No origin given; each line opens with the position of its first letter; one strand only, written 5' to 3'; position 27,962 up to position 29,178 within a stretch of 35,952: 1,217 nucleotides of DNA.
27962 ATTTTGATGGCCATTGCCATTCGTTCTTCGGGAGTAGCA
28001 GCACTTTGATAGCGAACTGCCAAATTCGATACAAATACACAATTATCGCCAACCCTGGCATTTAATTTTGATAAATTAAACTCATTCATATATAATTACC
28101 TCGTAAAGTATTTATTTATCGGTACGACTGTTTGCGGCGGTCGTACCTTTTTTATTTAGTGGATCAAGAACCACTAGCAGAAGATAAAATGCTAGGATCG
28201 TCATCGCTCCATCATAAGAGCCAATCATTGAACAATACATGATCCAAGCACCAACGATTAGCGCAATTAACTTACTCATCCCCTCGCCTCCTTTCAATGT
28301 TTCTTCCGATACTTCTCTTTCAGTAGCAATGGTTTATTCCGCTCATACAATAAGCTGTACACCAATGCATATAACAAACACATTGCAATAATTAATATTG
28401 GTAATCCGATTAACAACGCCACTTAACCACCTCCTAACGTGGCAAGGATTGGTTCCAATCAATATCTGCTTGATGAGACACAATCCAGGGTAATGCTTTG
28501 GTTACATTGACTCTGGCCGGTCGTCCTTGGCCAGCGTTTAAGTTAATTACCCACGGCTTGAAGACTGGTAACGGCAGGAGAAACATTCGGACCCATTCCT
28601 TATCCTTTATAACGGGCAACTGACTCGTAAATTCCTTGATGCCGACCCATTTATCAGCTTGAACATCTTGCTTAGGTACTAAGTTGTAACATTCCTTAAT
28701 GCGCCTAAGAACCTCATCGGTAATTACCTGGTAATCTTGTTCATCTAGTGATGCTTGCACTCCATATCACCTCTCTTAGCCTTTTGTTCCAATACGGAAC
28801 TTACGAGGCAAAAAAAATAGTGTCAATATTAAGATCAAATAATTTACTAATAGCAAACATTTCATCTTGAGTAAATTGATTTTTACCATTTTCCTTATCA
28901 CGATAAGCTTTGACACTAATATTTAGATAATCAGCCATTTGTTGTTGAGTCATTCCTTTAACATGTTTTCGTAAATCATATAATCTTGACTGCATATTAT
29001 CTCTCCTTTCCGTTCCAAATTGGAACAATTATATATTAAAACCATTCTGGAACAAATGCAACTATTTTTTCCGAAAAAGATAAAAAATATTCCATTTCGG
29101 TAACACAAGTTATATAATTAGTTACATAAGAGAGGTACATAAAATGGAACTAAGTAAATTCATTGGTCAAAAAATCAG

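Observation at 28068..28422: Hidden plus-strand antisense RNA unit opposite two tiny hydrophobic early ORFs (OOP-like or type I toxin-antitoxin-like)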

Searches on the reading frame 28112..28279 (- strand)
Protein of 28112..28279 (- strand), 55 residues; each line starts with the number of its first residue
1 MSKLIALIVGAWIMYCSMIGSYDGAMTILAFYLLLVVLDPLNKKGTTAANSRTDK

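Call 15: find_related_loci(query=A1, collection=genome_contigs, flank=3000)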
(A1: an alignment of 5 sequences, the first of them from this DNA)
Query A1 (55 aa) in genome_contigs; peptide patterns used: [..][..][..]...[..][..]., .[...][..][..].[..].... (x = any residue, [..] = any of these).
45 stretches matched a pattern; 7 encode a relative of the query (tblastn E <= 1e-3); 7 distinct loci.
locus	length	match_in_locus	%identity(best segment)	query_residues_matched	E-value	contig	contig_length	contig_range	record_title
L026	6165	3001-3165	75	1-55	3e-27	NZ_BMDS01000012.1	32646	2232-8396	Limosilactobacillus caviae strain CCM 8609 sequence12, whole genome shotgun sequence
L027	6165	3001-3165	91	1-55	2e-21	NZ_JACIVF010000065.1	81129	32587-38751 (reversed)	Limosilactobacillus agrestis strain WF-MT5-A scaffold65, whole genome shotgun sequence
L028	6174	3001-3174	61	1-55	6e-20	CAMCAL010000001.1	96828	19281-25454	MAG: uncultured Lactobacillus sp. isolate SRR15732362_bin.1_metaWRAP_v1.3_MAG genome assembly, contig: ERZ9426289.29, wh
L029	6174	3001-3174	61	1-55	6e-20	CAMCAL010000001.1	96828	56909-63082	MAG: uncultured Lactobacillus sp. isolate SRR15732362_bin.1_metaWRAP_v1.3_MAG genome assembly, contig: ERZ9426289.29, wh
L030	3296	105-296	55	1-55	8e-18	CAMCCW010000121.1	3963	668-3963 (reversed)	MAG: uncultured Lactobacillus sp. isolate SRR15732360_bin.36_metaWRAP_v1.3_MAG genome assembly, contig: ERZ9426306.6712,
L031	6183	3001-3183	56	1-52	4e-17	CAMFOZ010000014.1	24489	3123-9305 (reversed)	MAG: uncultured Lactobacillus sp. isolate SRR15725434_bin.18_metaWRAP_v1.3_MAG genome assembly, contig: ERZ10622437.73,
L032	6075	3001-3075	56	2-26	6e-8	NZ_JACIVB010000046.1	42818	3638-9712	Limosilactobacillus rudii strain STM3_1 scaffold46, whole genome shotgun sequence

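Call 16: find_related_loci(query=A1, collection=viral_contigs, flank=3000)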
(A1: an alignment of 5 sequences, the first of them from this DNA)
Query A1 (55 aa) in viral_contigs; peptide patterns used: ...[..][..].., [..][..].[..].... (x = any residue, [..] = any of these).
76 stretches matched a pattern; 26 encode a relative of the query (tblastn E <= 1e-3); 26 distinct loci.
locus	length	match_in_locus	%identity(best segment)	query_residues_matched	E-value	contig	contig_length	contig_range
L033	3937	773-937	100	1-55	4e-33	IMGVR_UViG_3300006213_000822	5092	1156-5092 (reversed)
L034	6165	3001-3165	93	1-55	2e-30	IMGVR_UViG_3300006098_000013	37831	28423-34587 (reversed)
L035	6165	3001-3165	87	1-55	7e-30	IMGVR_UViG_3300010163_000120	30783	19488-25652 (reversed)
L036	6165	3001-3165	75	1-55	1e-26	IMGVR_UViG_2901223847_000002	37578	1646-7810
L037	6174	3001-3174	71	1-55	3e-23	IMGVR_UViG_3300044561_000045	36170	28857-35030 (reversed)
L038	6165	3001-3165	95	1-55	1e-21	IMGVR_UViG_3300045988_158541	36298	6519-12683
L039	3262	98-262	95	1-55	1e-21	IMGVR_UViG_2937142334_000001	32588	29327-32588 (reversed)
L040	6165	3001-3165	95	1-55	1e-21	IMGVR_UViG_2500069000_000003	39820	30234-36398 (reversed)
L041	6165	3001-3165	95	1-55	1e-21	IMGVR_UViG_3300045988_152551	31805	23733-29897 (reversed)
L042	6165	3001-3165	93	1-55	2e-21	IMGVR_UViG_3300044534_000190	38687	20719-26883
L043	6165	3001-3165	93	1-55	2e-21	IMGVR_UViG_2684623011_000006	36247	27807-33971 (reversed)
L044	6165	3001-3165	93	1-55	2e-21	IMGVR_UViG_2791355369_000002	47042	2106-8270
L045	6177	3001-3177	64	1-55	3e-21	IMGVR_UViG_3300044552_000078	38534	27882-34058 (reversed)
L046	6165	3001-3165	93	1-55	5e-21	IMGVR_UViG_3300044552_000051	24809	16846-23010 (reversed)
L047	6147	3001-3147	59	1-54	3e-16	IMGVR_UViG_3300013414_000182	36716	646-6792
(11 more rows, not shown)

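Call 19: search_protein_families(library=pfam, max_evalue=0.1, proteins=[window:28112-28279:-])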
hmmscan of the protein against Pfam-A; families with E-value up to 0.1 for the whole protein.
window:28112-28279:- (55 aa): 0 families

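Call 20: search_protein_families(library=phrogs, max_evalue=0.01, proteins=[window:28112-28279:-])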
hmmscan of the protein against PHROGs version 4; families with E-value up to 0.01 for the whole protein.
window:28112-28279:- (55 aa): 1 family
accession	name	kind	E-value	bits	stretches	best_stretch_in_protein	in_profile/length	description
phrog_19314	-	unknown function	5.3e-17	62.3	1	2-51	8-56/60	-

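Call 21: search_dna_similar(query=window:28115-28279:-, collection=phages, mode=protein, max_evalue=0.01, max_rows=30)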
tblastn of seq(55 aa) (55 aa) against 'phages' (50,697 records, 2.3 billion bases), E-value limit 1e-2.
Records with a match: 1; places in all: 1; records where one place covers at least 80% of the query: 1.
Best place of each record, by identity: <60% 1.
By first word of the organism name: Lactobacillus 1.
By host as written in the record: Lactobacillus reuteri ATCC PTA 6475 1.
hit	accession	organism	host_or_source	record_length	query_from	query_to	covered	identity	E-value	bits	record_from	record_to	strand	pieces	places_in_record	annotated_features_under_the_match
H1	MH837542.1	Lactobacillus phage LR1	Lactobacillus reuteri ATCC PTA 6475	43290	2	51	91%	46.0%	2e-5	45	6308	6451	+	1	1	none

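Call 22: get_annotated_region(hit=H1, flank=4000)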
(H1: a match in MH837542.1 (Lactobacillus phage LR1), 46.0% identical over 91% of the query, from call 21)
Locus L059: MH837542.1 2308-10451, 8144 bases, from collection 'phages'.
description: Lactobacillus phage LR1, complete genome.
organism: Lactobacillus phage LR1 (NCBI taxid 2419581)
taxonomy: Viruses; Duplodnaviria; Heunggongvirae; Uroviricota; Caudoviricetes
host: Lactobacillus reuteri ATCC PTA 6475; source: -; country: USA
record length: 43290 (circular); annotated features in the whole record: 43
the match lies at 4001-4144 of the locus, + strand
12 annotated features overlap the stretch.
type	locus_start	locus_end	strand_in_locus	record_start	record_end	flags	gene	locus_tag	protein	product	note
CDS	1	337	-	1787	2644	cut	-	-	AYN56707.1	recombinase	-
CDS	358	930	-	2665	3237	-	-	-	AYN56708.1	hypothetical protein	-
CDS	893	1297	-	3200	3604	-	-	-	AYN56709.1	hypothetical protein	-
CDS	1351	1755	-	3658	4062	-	-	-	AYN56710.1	putative endopeptidase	-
CDS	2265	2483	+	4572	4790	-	-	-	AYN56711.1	repressor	-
CDS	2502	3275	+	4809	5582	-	-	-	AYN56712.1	anti-repressor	-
CDS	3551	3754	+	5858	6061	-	-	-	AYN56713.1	hypothetical protein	-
CDS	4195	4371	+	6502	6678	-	-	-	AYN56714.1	hypothetical protein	-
CDS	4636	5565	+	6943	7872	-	-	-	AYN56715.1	recombinase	-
CDS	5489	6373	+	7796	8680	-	-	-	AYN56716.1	putative Cas4 nuclease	-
CDS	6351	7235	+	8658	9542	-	-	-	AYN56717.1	ribosomal replication protein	-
CDS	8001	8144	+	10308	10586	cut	-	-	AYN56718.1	hypothetical protein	-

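Call 26: find_related_loci(query=A2, collection=metagenome_contigs, flank=1500)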
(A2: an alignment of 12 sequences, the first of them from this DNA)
Query A2 (55 aa) in metagenome_contigs; peptide patterns used: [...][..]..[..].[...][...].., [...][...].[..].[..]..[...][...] (x = any residue, [..] = any of these).
168 stretches matched a pattern; 33 encode a relative of the query (tblastn E <= 1e-3); 33 distinct loci.
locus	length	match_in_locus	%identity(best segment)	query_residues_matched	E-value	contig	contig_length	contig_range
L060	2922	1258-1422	100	1-55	3e-33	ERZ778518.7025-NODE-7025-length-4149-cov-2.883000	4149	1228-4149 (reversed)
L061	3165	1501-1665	75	1-55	8e-27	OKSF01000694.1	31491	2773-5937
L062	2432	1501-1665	95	1-55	9e-22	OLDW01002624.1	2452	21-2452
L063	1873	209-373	95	1-55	9e-22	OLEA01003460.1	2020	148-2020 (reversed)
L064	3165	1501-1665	95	1-55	9e-22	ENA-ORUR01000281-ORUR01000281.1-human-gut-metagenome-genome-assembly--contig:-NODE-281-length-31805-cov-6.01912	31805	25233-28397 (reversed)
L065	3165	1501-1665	95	1-55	9e-22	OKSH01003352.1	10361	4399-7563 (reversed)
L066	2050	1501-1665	95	1-55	9e-22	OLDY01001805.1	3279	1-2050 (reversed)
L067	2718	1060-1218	43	1-53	4e-13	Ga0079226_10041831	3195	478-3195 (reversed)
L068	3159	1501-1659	43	1-53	4e-13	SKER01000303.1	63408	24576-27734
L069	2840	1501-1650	49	1-51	3e-12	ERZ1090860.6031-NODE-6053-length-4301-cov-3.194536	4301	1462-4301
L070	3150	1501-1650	49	1-51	3e-12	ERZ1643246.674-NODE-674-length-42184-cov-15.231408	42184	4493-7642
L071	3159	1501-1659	48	2-55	9e-12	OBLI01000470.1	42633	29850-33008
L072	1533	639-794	42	1-52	2e-11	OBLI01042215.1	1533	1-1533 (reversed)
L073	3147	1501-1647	48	2-51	5e-11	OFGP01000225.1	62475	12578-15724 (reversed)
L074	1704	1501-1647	48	2-51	5e-11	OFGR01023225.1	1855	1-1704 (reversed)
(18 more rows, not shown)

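Call 42: find_homologous_proteins(query=A2, max_evalue=0.01)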
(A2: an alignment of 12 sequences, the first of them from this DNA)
Query A2 (12 sequences) (55 aa, profile of the alignment): 344 proteins with E <= 0.01 among 5455 candidates; the best 120 are listed.
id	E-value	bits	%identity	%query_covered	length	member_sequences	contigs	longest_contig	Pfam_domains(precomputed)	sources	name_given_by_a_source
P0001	1.2e-27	113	78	100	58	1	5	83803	-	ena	-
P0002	3.5e-27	112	74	100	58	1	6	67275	-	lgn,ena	-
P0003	3.5e-27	112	75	98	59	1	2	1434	-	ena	-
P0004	4.7e-27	111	68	100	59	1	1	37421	-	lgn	-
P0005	7.3e-27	111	75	98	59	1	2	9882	-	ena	-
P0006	9.1e-27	110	78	100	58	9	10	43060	-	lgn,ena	-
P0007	9.4e-27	110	72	100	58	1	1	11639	-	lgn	-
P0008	1.2e-26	110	67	98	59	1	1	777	-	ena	-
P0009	1.4e-26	110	69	100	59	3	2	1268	-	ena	-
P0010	1.8e-26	109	76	100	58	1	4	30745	-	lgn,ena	-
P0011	2.2e-26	109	70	98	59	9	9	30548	-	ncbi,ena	-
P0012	3.1e-26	109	69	100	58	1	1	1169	-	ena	-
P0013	3.2e-26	109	75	98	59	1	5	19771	-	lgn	-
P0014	3.8e-26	108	74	100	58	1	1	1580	-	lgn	-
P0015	4.4e-26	108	68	98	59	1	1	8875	-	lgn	-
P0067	1.4e-23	100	58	95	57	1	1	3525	-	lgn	-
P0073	2.4e-23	99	64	100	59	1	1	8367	-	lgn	-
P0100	1.1e-22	97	55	93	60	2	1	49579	-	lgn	-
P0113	1.9e-22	97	55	98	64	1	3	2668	-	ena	-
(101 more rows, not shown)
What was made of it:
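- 28112..28279 (-): 55-aa hydrophobic two-helix peptide (family A, phrog_19314). Its last 14 codons including the stop (28112-28153) are overlapped by the RNA, and the hairpin itself encodes 9 of them. The family has 344 clusters, all named hypothetical and all from Limosilactobacillus (call 42).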

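Call 44: find_encoding_contigs(protein=P0113, flank=1500, max_places=2)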
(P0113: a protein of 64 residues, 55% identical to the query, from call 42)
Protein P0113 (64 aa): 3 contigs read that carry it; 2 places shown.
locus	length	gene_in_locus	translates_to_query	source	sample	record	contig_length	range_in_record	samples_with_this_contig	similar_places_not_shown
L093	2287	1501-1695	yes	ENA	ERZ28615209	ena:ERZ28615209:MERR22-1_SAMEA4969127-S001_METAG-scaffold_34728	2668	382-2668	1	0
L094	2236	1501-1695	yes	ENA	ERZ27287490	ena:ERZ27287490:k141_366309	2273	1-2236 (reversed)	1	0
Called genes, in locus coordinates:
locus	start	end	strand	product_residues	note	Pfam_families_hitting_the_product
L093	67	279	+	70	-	PF12844:HTH_19, PF01381:HTH_3, PF13384:HTH_23 (faint), PF13560:HTH_31, PF13443:HTH_26 (weak), PF14549:P22_Cro (faint), PF15943:YdaS_toxin (faint)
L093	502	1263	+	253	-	PF02498:Bro-N, PF03374:ANT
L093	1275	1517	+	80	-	PF13560:HTH_31 (weak), PF01381:HTH_3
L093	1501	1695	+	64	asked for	-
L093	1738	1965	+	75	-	-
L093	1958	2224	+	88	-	-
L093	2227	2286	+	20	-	?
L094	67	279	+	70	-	PF12844:HTH_19, PF01381:HTH_3, PF13384:HTH_23 (faint), PF13560:HTH_31, PF13443:HTH_26 (weak), PF14549:P22_Cro (faint), PF15943:YdaS_toxin (faint)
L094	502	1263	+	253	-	PF02498:Bro-N, PF03374:ANT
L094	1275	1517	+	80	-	PF13560:HTH_31 (weak), PF01381:HTH_3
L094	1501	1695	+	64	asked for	-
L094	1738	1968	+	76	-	-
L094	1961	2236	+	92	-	?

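Call 45: find_encoding_contigs(protein=P0100, flank=1500, max_places=2)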
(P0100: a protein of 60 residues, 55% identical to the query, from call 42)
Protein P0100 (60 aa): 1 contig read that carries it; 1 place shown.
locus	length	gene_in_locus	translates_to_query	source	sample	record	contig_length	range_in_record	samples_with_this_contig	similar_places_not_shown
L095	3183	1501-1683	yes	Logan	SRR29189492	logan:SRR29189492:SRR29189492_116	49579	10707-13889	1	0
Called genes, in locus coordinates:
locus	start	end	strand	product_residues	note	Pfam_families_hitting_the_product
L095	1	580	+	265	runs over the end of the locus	PF02498:Bro-N, PF03374:ANT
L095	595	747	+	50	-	-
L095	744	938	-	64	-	PF01155:HypA (weak)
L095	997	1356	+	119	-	-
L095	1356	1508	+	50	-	-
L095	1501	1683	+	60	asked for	-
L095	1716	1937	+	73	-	PF13443:HTH_26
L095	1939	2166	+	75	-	-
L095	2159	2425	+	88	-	-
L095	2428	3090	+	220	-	PF04404:ERF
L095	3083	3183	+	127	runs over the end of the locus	PF00436:SSB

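Call 46: find_encoding_contigs(protein=P0067, flank=1500, max_places=2)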
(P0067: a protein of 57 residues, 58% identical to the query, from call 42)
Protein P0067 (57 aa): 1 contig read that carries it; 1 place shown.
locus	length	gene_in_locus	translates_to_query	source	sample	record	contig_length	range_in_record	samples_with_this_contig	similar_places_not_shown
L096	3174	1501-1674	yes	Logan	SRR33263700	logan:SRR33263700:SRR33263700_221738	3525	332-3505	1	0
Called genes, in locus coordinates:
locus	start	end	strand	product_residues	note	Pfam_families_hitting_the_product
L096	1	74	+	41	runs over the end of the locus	-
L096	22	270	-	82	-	-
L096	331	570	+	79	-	-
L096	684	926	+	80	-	-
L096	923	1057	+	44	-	-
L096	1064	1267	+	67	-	PF21793:DUF6877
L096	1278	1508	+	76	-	PF13560:HTH_31, PF01381:HTH_3 (weak)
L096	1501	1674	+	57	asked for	-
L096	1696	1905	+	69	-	-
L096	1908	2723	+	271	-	PF03837:RecT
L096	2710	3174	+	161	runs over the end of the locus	?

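Call 47: find_encoding_contigs(protein=P0073, flank=1500, max_places=2)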
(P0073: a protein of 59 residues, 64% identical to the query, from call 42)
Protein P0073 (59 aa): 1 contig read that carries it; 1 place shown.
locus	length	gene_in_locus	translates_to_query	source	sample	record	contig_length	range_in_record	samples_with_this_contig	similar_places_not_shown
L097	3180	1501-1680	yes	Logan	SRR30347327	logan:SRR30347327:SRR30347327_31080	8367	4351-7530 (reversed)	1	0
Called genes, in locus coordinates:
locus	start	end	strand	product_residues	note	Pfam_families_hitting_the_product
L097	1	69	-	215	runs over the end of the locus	PF01381:HTH_3, PF12844:HTH_19, PF00717:Peptidase_S24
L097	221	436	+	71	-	PF01381:HTH_3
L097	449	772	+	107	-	-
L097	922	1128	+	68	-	-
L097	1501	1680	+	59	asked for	-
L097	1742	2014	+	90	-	-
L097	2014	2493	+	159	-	PF05565:Sipho_Gp157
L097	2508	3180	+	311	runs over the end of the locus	PF13479:AAA_24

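Call 60: search_protein_families(library=ncbifam, max_evalue=1, proteins=[window:28115-28279:-])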
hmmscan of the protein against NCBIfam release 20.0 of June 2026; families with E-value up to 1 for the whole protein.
seq(55 aa): 0 families

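Call 61: search_protein_families(library=padloc, max_evalue=1, proteins=[window:28115-28279:-])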
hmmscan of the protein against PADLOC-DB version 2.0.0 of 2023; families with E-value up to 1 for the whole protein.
seq(55 aa): 0 families

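Call 62: search_protein_families(library=pfam, max_evalue=1, proteins=[window:28115-28279:-])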
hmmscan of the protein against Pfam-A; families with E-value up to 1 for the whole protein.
seq(55 aa): 0 families
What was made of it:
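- Closest known: Bacillus subtilis prophage-borne type I toxin-antitoxin systems. Different: The peptide matches no known toxin family (calls 19, 60-62).
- There is no hit to any Pfam, NCBIfam or PADLOC toxin family (calls 19, 60-62).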

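Call 78: predict_structure(alignment_id=A5)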
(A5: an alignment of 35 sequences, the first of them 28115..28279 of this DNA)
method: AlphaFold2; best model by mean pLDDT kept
length: 55 residues; sequences in the alignment: 35
mean_pLDDT: 65.8   pTM: 0.32
mean pLDDT of the five models: 65.8, 65.6, 65.2, 64.1, 60.2
residues with pLDDT >= 90: 0; 70-90: 30; 50-70: 12; < 50: 13
segments of 3 or more residues with pLDDT < 50: 43-55
pLDDT, mean of each block of 10 residues (from residue 1): 76 73 72 72 47 44
secondary structure, 60 per line:
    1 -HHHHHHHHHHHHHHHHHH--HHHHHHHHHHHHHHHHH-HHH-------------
elements in order: H2-19 H22-38
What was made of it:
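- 28112..28279 (-): AF2 gives helices 2-19 and 22-38 and a disordered tail 43-55 (call 78).
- AF2 gives a disordered tail (call 78).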

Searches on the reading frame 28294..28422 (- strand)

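Call 19: search_protein_families(library=pfam, max_evalue=0.1, proteins=[window:28294-28422:-])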
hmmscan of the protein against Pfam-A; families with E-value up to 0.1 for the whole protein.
window:28294-28422:- (42 aa): 1 family
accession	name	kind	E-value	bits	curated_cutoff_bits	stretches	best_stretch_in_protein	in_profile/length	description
PF05232.17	BTP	-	0.022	15.2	25.6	1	5-29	37-61/64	Chlorhexidine efflux transporter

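Call 20: search_protein_families(library=phrogs, max_evalue=0.01, proteins=[window:28294-28422:-])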
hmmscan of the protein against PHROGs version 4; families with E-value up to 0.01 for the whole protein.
window:28294-28422:- (42 aa): 0 families

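Call 60: search_protein_families(library=ncbifam, max_evalue=1, proteins=[window:28297-28422:-])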
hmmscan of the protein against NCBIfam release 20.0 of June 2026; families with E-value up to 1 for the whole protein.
seq(42 aa): 0 families

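Call 61: search_protein_families(library=padloc, max_evalue=1, proteins=[window:28297-28422:-])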
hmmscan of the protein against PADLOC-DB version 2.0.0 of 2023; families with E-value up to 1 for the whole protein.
seq(42 aa): 0 families

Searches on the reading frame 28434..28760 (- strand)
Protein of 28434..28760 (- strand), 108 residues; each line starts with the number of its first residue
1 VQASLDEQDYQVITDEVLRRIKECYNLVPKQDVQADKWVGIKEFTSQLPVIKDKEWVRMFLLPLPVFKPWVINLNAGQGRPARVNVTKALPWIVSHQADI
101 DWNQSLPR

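Call 10: find_related_loci(query=window:28434-28760:-, collection=viral_contigs, flank=3000)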
Query window:28434-28760:- (108 aa) in viral_contigs; peptide patterns used: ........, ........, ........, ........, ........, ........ (x = any residue, [..] = any of these).
13 stretches matched a pattern; 13 encode a relative of the query (tblastn E <= 1e-3); 13 distinct loci.
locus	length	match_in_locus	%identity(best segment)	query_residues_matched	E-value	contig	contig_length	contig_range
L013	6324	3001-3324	94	1-108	4e-67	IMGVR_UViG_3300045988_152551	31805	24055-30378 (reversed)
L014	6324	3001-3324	84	1-108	2e-60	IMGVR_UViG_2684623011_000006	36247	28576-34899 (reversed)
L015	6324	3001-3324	84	1-108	2e-60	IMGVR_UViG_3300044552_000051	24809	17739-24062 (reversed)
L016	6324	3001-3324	84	1-108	3e-60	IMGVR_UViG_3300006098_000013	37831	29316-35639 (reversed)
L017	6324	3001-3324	83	1-108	1e-59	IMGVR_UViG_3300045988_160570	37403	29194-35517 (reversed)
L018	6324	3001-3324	83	1-108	3e-59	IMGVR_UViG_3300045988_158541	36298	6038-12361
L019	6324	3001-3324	81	1-108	3e-58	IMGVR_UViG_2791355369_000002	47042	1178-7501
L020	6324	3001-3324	63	1-106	3e-43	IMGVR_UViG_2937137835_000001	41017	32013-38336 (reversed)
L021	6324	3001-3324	63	1-106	2e-43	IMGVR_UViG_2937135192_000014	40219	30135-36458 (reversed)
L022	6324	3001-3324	61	1-106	7e-43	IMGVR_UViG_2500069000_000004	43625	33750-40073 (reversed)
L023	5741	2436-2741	46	1-107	2e-23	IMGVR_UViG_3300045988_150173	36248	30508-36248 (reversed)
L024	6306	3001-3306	45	1-107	6e-23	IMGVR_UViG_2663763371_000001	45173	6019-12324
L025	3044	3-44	100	95-108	4e-5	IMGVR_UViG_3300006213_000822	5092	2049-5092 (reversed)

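Call 19: search_protein_families(library=pfam, max_evalue=0.1, proteins=[window:28434-28760:-])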
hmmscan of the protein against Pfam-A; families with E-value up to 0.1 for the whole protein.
window:28434-28760:- (108 aa): 0 families

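Call 20: search_protein_families(library=phrogs, max_evalue=0.01, proteins=[window:28434-28760:-])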
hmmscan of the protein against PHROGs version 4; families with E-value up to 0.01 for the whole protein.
window:28434-28760:- (108 aa): 1 family
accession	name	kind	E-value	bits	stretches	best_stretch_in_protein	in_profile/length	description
phrog_823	-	unknown function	2.6e-10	41.3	1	10-105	11-108/109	-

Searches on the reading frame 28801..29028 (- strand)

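Call 19: search_protein_families(library=pfam, max_evalue=0.1, proteins=[window:28801-29028:-])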
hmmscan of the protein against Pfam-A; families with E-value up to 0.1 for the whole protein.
window:28801-29028:- (75 aa): 5 families
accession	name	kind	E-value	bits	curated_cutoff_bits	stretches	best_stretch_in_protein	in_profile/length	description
PF01381.28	HTH_3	-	2.8e-09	37.3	23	1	18-69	3-53/55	Helix-turn-helix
PF12844.13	HTH_19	-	0.0052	17.1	30.2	1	15-71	3-58/64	Helix-turn-helix domain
PF20432.4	Xre-like-HTH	-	0.0064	17.2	25.8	1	25-56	23-54/63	Antitoxin Xre-like helix-turn-helix domain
PF08281.18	Sigma70_r4_2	-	0.015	15.3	25.7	1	21-42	22-43/54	Sigma-70, region 4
PF13443.12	HTH_26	-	0.051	14.3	22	1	24-72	9-58/63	Cro/C1-type HTH DNA-binding domain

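Call 20: search_protein_families(library=phrogs, max_evalue=0.01, proteins=[window:28801-29028:-])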
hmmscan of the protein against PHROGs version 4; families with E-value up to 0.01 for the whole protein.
window:28801-29028:- (75 aa): 13 families
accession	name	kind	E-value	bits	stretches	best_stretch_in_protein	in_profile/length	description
phrog_3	-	transcription regulation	7.8e-13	50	1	7-74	84-148/430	transcriptional repressor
phrog_8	-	transcription regulation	2.5e-08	34.7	1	9-71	74-135/346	transcriptional regulator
phrog_2328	-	transcription regulation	9.1e-07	29.7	1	9-68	13-71/128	transcriptional repressor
phrog_7241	-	transcription regulation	3.4e-06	28.1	1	20-70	69-119/122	transcriptional regulator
phrog_4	-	transcription regulation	5.2e-06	26.7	1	11-71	136-191/400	transcriptional repressor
phrog_2967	-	transcription regulation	0.00025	21.7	1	9-68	8-66/225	transcriptional regulator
phrog_5823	-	transcription regulation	0.00028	21.1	1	11-58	6-52/404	transcriptional regulator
phrog_955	-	DNA, RNA and nucleotide metabolism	0.0012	19.6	1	16-65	29-80/142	HTH DNA binding protein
phrog_6499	-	transcription regulation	0.0012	19.3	1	17-65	12-65/157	transcriptional regulator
phrog_4583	-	transcription regulation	0.0015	19.5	1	24-67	22-65/81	transcriptional repressor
phrog_2104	-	unknown function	0.0029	18.8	1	15-50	43-77/103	-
phrog_1124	-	transcription regulation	0.0036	17.9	1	18-65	11-60/177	transcriptional regulator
phrog_9643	-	unknown function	0.0067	17.8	1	7-57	22-71/93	-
